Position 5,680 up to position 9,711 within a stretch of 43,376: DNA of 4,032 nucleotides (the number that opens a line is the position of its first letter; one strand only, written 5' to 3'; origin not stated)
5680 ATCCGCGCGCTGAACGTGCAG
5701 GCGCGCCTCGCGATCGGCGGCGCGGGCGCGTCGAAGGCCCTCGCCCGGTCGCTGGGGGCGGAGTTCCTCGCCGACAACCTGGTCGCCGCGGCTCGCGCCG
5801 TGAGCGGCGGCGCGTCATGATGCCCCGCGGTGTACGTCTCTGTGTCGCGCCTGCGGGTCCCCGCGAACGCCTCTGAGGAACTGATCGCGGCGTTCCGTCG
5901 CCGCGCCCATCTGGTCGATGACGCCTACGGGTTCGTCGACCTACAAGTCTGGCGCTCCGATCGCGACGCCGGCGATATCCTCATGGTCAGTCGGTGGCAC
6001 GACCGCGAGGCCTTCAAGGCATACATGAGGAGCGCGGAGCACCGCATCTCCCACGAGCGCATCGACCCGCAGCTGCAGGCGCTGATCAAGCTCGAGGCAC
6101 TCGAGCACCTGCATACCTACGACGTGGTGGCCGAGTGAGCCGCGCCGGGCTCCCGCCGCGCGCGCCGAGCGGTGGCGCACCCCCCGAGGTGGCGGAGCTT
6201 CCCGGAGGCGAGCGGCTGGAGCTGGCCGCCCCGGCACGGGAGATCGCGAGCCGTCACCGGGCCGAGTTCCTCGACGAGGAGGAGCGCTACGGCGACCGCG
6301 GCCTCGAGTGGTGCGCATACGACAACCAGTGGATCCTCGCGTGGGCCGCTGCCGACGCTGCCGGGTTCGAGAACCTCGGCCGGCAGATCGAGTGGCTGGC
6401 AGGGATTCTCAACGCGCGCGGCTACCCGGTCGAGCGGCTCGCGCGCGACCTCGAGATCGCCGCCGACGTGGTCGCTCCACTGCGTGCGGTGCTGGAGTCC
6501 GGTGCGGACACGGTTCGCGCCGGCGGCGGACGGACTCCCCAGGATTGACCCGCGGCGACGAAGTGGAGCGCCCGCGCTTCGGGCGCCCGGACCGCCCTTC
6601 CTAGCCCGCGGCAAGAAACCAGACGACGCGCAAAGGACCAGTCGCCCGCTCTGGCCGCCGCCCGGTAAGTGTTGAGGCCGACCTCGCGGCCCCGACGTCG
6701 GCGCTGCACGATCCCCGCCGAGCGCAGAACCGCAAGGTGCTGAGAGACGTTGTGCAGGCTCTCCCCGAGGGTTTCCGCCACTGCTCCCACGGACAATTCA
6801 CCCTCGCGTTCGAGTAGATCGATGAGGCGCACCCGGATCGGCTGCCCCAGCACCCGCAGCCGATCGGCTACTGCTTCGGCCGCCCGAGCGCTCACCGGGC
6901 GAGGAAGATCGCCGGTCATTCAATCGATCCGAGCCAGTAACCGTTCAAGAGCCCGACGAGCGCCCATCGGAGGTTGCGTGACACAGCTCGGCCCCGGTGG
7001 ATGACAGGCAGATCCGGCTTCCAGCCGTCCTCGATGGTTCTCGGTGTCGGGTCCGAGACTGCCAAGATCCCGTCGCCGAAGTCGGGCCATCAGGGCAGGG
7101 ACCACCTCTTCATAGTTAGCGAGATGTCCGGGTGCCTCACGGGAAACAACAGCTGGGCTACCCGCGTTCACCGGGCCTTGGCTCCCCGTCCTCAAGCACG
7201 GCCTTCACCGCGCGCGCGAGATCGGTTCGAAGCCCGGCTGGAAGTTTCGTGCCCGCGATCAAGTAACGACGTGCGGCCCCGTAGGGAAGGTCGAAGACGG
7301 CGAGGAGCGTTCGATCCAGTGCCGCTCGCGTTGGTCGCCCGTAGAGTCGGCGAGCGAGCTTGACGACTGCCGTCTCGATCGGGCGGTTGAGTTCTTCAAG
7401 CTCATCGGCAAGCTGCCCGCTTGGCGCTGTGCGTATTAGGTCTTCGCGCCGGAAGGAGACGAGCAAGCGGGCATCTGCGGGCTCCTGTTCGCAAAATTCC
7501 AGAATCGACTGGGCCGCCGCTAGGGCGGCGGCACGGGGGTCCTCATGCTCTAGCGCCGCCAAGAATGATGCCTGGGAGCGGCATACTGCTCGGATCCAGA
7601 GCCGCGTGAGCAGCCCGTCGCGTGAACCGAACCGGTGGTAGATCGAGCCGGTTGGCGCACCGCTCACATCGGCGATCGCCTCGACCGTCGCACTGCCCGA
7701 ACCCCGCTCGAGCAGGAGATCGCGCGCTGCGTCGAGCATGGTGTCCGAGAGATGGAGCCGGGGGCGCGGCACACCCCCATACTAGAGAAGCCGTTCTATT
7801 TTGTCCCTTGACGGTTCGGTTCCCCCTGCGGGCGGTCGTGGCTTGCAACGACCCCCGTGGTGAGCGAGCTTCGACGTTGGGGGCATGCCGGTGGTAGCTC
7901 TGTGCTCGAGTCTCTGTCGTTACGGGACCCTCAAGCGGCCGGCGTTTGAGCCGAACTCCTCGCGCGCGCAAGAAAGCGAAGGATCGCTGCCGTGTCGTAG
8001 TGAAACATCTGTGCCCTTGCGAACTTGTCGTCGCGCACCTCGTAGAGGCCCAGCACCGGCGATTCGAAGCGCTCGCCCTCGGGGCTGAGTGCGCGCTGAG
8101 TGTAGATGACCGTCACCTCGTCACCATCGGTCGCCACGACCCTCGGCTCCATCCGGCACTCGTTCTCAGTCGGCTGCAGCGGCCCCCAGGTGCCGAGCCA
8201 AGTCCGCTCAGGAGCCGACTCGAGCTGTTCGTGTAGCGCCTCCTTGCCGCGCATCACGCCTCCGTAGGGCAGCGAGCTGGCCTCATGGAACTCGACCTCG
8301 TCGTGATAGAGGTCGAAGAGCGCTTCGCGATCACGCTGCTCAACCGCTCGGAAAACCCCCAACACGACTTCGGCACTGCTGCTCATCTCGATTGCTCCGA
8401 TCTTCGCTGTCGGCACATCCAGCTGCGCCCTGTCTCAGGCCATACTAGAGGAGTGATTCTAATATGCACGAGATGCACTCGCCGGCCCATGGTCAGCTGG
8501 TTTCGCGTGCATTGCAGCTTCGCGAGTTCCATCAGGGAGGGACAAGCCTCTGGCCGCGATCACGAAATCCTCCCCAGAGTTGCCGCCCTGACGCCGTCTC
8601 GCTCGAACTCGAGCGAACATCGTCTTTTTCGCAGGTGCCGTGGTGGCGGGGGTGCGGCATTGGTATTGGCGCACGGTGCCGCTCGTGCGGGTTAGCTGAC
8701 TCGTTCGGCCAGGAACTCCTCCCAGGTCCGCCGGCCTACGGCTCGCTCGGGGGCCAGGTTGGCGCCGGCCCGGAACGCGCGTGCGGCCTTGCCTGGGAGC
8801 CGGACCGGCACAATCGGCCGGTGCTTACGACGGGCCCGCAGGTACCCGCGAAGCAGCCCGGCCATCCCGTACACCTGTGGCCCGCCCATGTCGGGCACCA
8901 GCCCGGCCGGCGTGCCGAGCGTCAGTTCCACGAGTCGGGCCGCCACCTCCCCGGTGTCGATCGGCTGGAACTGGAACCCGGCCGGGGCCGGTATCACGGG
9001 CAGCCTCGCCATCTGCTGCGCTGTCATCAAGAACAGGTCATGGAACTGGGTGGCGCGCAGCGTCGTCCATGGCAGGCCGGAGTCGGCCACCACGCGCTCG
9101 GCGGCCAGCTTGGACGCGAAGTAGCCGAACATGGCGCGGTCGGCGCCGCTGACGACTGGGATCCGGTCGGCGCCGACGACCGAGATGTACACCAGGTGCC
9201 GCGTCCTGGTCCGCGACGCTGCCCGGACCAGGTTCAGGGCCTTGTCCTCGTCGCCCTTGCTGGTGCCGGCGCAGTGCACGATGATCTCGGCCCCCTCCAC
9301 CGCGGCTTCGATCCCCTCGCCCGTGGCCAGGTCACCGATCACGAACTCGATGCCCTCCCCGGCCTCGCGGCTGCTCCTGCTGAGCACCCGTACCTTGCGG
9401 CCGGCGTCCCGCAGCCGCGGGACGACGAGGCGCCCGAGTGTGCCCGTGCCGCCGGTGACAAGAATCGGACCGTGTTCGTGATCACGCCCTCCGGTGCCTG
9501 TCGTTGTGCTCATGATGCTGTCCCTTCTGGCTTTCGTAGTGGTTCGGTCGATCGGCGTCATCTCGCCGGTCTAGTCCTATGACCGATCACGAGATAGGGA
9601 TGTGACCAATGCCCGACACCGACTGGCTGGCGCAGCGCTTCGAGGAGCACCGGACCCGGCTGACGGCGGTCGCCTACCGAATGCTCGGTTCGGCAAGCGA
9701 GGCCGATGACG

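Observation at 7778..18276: Six perfect copies of an A/T-rich palindrome (TAGA-N8-TCTA), all in promoter gaps: candidate operator of an undescribed local regulon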

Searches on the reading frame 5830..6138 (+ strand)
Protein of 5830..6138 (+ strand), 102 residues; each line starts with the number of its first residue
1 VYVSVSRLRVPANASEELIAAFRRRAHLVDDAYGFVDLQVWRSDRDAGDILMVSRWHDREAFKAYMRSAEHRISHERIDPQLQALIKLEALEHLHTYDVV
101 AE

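Call 52: search_protein_families(library=pfam, proteins=[window:5830-6138:+], max_evalue=0.01)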
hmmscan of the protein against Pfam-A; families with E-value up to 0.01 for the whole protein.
window:5830-6138:+ (102 aa): 2 families
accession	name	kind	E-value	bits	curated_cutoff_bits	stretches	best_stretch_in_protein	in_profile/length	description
PF03992.22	ABM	-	2.9e-14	53.4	23.1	1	1-76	1-77/78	Antibiotic biosynthesis monooxygenase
PF13826.12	Monooxy_af470-like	-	0.0052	17.5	25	1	29-81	35-85/118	Monooxygenase af470-like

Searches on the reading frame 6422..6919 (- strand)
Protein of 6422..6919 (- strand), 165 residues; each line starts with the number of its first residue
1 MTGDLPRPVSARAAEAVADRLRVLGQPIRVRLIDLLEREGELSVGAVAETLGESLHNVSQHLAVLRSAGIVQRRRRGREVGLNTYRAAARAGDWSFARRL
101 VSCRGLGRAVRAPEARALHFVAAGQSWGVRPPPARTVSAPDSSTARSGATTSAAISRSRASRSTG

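Call 47: search_protein_families(library=ncbifam, proteins=[window:6422-6919:-], max_evalue=0.01)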
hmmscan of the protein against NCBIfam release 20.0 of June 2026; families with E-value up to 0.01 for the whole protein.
window:6422-6919:- (165 aa): 9 families
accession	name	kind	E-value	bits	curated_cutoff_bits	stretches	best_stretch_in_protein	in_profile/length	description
NF033788.1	HTH_metalloreg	subfamily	4.4e-19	68.1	55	1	18-80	2-64/77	metalloregulator ArsR/SmtB family transcription factor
NF041413.1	ArsR_Rv2640c_fam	equivalog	1.1e-11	45.2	155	1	8-86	23-103/118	Rv2640c family ArsR-like transcriptional regulator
NF040642.1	sulf_sens_BigR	equivalog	1.1e-11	44.7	155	1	12-80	5-72/95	sulfite-sensing transcriptional repressor BigR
NF033789.1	repress_SdpR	subfamily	1.3e-08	34.6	100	1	22-80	3-60/79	autorepressor SdpR family transcription factor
NF007528.0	PRK10141.1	subfamily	2.3e-08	33.9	97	1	22-89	11-75/117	metalloregulator ArsR/SmtB family transcription factor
NF047906.1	CdPbTransRegCmtR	equivalog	7.7e-08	32.2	150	1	16-82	9-75/104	Cd(II)/Pb(II)-sensing metalloregulatory transcriptional regulator CmtR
NF052532.1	TransRegPagRBaca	equivalog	2.4e-05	24.3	170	1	13-80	13-79/99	transcriptional repressor PagR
TIGR01884.1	cas_HTH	subfamily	2.5e-05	23.8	60.2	1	32-81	147-197/202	CRISPR-associated CARF protein Csa3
NF053755.1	MsvR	equivalog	0.00039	20.2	220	1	19-75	5-60/236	transcriptional factor MsvR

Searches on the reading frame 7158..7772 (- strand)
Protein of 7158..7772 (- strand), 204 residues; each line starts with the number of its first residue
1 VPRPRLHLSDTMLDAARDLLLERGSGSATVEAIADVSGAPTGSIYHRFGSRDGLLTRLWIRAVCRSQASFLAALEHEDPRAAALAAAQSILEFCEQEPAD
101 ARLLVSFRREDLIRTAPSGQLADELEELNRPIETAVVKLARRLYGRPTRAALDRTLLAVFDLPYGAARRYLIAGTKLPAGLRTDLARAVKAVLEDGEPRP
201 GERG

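Call 6: search_protein_families(library=pfam, proteins=[window:7158-7772:-], max_evalue=0.01)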
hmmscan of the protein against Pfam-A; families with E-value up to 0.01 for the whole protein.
window:7158-7772:- (204 aa): 1 family
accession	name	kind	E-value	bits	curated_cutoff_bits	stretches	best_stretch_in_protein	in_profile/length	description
PF00440.29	TetR_N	-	6.5e-11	42.3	24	1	13-57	2-46/47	Bacterial regulatory proteins, tetR family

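Call 9: find_encoding_contigs(protein=window:7158-7772:-, flank=10000, max_places=10)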
Protein window:7158-7772:- (204 aa): no gene with exactly this product is on record in the collection.

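Call 13: find_homologous_proteins(query=window:7158-7772:-, max_evalue=1e-10)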
Query window:7158-7772:- (204 aa): 732 proteins with E <= 1e-10 among 8000 candidates; the best 120 are listed.
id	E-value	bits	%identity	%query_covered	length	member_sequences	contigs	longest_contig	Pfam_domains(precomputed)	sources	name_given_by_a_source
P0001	2.6e-107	375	91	100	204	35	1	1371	PF00440.30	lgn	-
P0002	1.1e-105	370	88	100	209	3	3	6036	PF00440.30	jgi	jgi:AcrR family transcriptional regulator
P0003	3.9e-105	368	87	100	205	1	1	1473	PF00440.30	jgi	jgi:AcrR family transcriptional regulator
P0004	7.1e-105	367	91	95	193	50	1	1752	PF00440.30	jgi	jgi:AcrR family transcriptional regulator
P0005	1.1e-103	363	91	95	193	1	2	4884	PF00440.30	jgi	jgi:AcrR family transcriptional regulator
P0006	7.5e-103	360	89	95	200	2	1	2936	PF00440.30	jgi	jgi:AcrR family transcriptional regulator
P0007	1.5e-102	360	91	95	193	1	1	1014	PF00440.30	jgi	jgi:AcrR family transcriptional regulator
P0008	3.5e-102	358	89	95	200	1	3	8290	PF00440.30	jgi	jgi:AcrR family transcriptional regulator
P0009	3.9e-102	358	91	94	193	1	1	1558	PF00440.30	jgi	jgi:AcrR family transcriptional regulator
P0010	4.0e-102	358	92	92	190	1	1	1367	PF00440.30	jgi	jgi:AcrR family transcriptional regulator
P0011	1.8e-101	356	89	95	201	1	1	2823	PF00440.30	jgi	jgi:AcrR family transcriptional regulator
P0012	2.9e-101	355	89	95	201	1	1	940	PF00440.30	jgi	jgi:AcrR family transcriptional regulator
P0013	5.3e-100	351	89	95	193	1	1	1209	PF00440.30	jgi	jgi:AcrR family transcriptional regulator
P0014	8.3e-100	351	90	91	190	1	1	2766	PF00440.30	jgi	jgi:AcrR family transcriptional regulator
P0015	3.5e-99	349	87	95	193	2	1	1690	PF00440.30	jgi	-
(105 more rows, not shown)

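Call 14: find_related_loci(query=window:7158-7772:-, collection=metagenome_contigs, flank=10000)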
Query window:7158-7772:- (204 aa) in metagenome_contigs; peptide patterns used: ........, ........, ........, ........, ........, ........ (x = any residue, [..] = any of these).
600 stretches matched a pattern (row limit reached: there are more); 265 encode a relative of the query (tblastn E <= 1e-3); the best 80 are kept; 80 distinct loci.
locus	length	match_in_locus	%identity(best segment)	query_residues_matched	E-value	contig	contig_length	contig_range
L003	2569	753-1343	89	1-197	9e-118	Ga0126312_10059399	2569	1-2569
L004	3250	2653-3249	91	1-199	2e-111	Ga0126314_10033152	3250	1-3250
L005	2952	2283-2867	92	1-195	3e-111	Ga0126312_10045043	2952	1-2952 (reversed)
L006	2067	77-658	79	1-194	4e-100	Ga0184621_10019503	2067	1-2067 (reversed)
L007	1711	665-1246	77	1-194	4e-99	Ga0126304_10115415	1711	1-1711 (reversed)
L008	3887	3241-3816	79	1-193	4e-94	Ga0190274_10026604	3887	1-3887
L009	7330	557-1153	76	1-198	2e-92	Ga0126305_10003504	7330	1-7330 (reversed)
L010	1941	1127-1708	75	1-194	5e-97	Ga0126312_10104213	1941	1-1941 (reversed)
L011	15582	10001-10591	75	1-199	2e-92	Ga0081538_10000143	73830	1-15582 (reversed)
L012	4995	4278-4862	76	1-194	4e-92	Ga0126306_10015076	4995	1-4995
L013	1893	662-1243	79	1-194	1e-96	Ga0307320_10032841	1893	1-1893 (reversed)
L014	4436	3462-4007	76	1-182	8e-91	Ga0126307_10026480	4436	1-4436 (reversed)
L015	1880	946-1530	72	1-195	1e-94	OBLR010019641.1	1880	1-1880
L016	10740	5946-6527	78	1-194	2e-89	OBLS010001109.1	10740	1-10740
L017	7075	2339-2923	73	1-195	5e-89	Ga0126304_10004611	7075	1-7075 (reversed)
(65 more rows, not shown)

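Call 22: search_solved_structures(query=window:7158-7772:-, max_evalue=0.001)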
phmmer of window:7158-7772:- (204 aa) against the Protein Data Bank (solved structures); distinct sequences matched with E-value up to 0.001: 12.
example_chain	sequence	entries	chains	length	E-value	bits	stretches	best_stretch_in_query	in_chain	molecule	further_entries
7w2o_C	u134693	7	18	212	1.8e-08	37.9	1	11-129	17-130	Probable transcriptional regulator | TetR family transcriptional regulator | Putative transcriptional regulator, TetR family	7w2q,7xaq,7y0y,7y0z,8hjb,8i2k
5d1w_A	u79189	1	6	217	1.7e-06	31.5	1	5-113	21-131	Rv3249c transcriptional regulator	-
2gen_A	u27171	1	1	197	4.4e-06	30.1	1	8-73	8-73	probable transcriptional regulator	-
5e57_A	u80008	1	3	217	4.4e-05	26.8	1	3-65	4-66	Transcription regulator AmtR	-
3vpr_A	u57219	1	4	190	5.1e-05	26.7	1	10-95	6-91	Transcriptional regulator, TetR family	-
2ibd_A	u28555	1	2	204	6.8e-05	26.2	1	11-57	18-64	Possible transcriptional regulator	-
5d18_A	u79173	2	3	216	0.00042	23.7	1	10-70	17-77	TetR family transcriptional regulator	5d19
6a4l_A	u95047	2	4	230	0.00048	23.5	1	10-70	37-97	TetR family transcriptional regulator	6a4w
8sua_A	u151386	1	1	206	0.00065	23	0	11-56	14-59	DarR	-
8svd_A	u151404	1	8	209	0.00068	23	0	11-56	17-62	DarR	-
3frq_A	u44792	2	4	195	0.00084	22.7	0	1-65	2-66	Repressor protein MphR(A) | Regulator of macrolide 2'-phosphotransferase I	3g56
6u18_A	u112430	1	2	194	0.00088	22.6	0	1-65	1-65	Erythromycin resistance repressor protein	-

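Call 47: search_protein_families(library=ncbifam, proteins=[window:7158-7772:-], max_evalue=0.01)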
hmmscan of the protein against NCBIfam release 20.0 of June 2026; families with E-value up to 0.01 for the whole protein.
window:7158-7772:- (204 aa): 9 families
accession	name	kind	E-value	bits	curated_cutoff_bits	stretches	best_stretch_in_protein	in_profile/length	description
TIGR03384.1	betaine_BetI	equivalog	9.1e-06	25.5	201.3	1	11-76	12-77/189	choline-binding transcriptional repressor BetI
NF053731.1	TransRegFasRMycb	equivalog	0.00028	20.7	330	1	4-105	8-110/199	HTH-type transcriptional activator FasR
NF001978.0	PRK00767.1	equivalog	0.00054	19.8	118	1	11-59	13-61/197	transcriptional regulator BetI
TIGR03613.1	RutR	equivalog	0.0016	18.4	368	1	11-122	12-125/202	pyrimidine utilization regulatory protein R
NF051852.1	efflux_TF_MtrR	exception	0.0017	18.2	280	1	10-81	13-84/205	multidrug efflux system transcriptional repressor MtrR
NF050111.1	TransRegSACE7040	equivalog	0.0018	18.2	250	1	11-97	5-92/186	SACE_7040 family transcriptional regulator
NF011572.0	PRK14996.1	equivalog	0.0027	17.6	144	1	10-64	11-65/192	TetR family transcriptional regulator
NF007430.0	PRK09975.1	equivalog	0.0044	16.2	274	1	11-62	15-66/220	acrEF/envCD operon transcriptional regulator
NF058643.1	TranRegCurRPseudo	equivalog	0.0055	16.4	300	1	11-52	11-52/193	TetR family transcriptional repressor CurR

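Call 54: predict_structure(alignment_id=A1)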
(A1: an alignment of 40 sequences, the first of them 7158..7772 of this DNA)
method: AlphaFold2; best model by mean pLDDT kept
length: 204 residues; sequences in the alignment: 40
mean_pLDDT: 84.1   pTM: 0.76
mean pLDDT of the five models: 84.1, 83.9, 82.0, 82.0, 81.3
residues with pLDDT >= 90: 89; 70-90: 85; 50-70: 20; < 50: 10
segments of 3 or more residues with pLDDT < 50: 1-4, 199-204
pLDDT, mean of each block of 10 residues (from residue 1): 63 90 84 90 84 83 85 92 95 91 76 61 79 92 92 93 91 90 96 72 43
secondary structure, 60 per line:
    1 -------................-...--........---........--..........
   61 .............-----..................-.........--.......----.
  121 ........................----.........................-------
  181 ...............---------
elements in order: H8-23 H30-37 H41-48 H51-73 H79-96 H98-106 H109-115 H120-144 H149-173 H181-195

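Call 57: fold_search(model_id=the predicted structure, library=pdb)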
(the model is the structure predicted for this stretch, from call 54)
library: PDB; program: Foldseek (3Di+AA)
matches with E <= 10: 983; with E <= 0.001: 89
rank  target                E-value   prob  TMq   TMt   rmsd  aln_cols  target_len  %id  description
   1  3vpr_B                5.8e-05  1.00  0.64  0.69   4.9       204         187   19  Crystal Structure of a TetR Family Transcriptional Regulator PfmR from Thermus thermophilus HB8 (released 2012-07-11)
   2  3gzi                  5.8e-05  1.00  0.58  0.58   5.4       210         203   18  CRYSTAL STRUCTURE OF a transcriptional regulator of the tetR family (SHEW_3567) FROM SHEWANELLA LOIHICA PV-4 AT 2.05 A R (released 2009-04-21)
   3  3f1b                  9.1e-05  1.00  0.66  0.73   4.1       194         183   18  The crystal structure of a TetR-like transcriptional regulator from Rhodococcus sp. RHA1. (released 2008-11-18)
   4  8sua                  9.5e-05  1.00  0.48  0.49   6.7       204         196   18  Structure of M. baixiangningiae DarR-ligand complex (released 2023-11-01)
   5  1zkg_B                1.2e-04  1.00  0.65  0.67   4.4       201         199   19  Crystal structure of Transcriptional regulator, TETR family (tm1030) from Thermotoga maritima at 2.30 A resolution (released 2005-07-26)
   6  5d1r_B                1.2e-04  1.00  0.59  0.54   6.9       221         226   16  Crystal structure of Mycobacterium tuberculosis Rv1816 transcriptional regulator. (released 2015-09-30)
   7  5dy1_B                1.4e-04  1.00  0.52  0.52   5.7       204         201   19  Crystal of Selenomethionine substituted AmtR from Corynebacterium glutamicum (released 2016-01-13)
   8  2id6                  1.5e-04  1.00  0.69  0.69   3.8       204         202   20  Crystal structure of transcriptional regulator (tm1030) at 1.75A resolution (released 2007-08-28)
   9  4me9_B                1.5e-04  1.00  0.61  0.66   4.5       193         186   13  Crystal structure of a transcriptional regulator, TetR family (BCE_2991) from Bacillus cereus ATCC 10987 at 2.50 A res (released 2013-09-25)
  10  6o6o_B                1.5e-04  1.00  0.60  0.65   5.5       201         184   19  Structure of the regulator FasR from Mycobacterium tuberculosis (released 2020-03-11)
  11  5mqq_C                1.5e-04  1.00  0.53  0.54   5.7       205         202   18  Transcriptional repressor AmtR of corynebacterium glutamicum (released 2017-03-15)
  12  5dy1_A                1.6e-04  1.00  0.46  0.46   9.1       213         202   16  Crystal of Selenomethionine substituted AmtR from Corynebacterium glutamicum (released 2016-01-13)
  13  3vpr_C                1.7e-04  1.00  0.64  0.71   4.3       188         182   17  Crystal Structure of a TetR Family Transcriptional Regulator PfmR from Thermus thermophilus HB8 (released 2012-07-11)
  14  5fmp_A                1.7e-04  1.00  0.55  0.59   5.4       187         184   16  KstR, transcriptional repressor of cholesterol degradation in Mycobacterium tuberculosis, bound to the DNA operator (released 2016-11-23)
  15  2gfn_A                1.9e-04  1.00  0.56  0.59   5.6       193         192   23  Crystal structure of HTH-type transcriptional regulator pksA related protein from Rhodococcus sp. RHA1 (released 2006-04-25)
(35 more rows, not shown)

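Call 74: search_protein_representatives(protein=window:7158-7772:-)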
Query: 204 residues. Proteins with E-value up to 0.001 (for the whole library): 1604; up to 1e-10: 486; up to 1e-30: 54. The best 150 are listed.
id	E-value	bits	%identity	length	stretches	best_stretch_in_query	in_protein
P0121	3.2e-51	190.4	55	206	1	1-198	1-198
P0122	1.3e-50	188.5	53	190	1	12-199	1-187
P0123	9.7e-50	185.6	57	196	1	1-194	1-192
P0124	2.2e-47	177.9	52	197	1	1-194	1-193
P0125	6.8e-47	176.3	51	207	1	1-204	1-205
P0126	3.5e-46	174.0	66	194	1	12-146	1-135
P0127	5.5e-44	166.8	53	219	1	1-196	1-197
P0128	5.9e-44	166.7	47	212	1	1-198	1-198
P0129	2.6e-43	164.6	48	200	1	1-197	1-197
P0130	4.2e-43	164.0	46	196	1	1-194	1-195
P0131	1.2e-41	159.2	45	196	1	1-194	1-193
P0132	2.8e-41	158.0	49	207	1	1-193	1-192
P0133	6.0e-41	156.9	50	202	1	6-194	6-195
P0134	9.4e-41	156.3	55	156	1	42-193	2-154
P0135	9.9e-41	156.2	49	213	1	7-194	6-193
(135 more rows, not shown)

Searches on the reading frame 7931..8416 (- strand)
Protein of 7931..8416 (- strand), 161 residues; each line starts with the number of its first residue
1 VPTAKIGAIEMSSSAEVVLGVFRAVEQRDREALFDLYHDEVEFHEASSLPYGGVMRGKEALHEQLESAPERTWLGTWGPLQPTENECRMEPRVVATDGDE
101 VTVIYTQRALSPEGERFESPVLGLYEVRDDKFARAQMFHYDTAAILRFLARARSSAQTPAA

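Call 6: search_protein_families(library=pfam, proteins=[window:7931-8416:-], max_evalue=0.01)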
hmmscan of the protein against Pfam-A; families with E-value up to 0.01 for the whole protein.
window:7931-8416:- (161 aa): 3 families
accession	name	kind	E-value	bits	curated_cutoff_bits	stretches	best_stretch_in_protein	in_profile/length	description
PF12680.13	SnoaL_2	-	3.2e-12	47.4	27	1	21-134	4-101/102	SnoaL-like domain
PF14534.12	DUF4440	-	0.00031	21.6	25.2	1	20-109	7-79/107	Domain of unknown function (DUF4440)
PF13577.12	SnoaL_4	-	0.0038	17.7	24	1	17-110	12-92/126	SnoaL-like domain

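Call 47: search_protein_families(library=ncbifam, proteins=[window:7931-8416:-], max_evalue=0.01)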
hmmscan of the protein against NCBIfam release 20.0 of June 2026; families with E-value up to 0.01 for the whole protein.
window:7931-8416:- (161 aa): 0 families

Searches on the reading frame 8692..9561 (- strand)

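Call 6: search_protein_families(library=pfam, proteins=[window:8692-9561:-], max_evalue=0.01)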
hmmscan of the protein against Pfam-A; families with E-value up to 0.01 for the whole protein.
window:8692-9561:- (289 aa): 6 families
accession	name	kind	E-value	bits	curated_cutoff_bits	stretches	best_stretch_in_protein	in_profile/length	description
PF13460.12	NAD_binding_10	-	5.3e-24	85.5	27.2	1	37-175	1-148/184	NAD(P)H-binding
PF05368.20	NmrA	-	3.3e-15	56.9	27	1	32-184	4-160/298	NmrA-like family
PF01370.27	Epimerase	-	2.7e-11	43.8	20.9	1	33-168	1-167/240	NAD dependent epimerase/dehydratase family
PF01073.25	3Beta_HSD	-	0.00027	20.5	22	1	34-102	1-78/280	3-beta hydroxysteroid dehydrogenase/isomerase family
PF08659.16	KR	-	0.0044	17.4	22.6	1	33-66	3-37/180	KR domain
PF07993.18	NAD_binding_4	-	0.0091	15.6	20.1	0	35-66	1-35/258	Male sterility protein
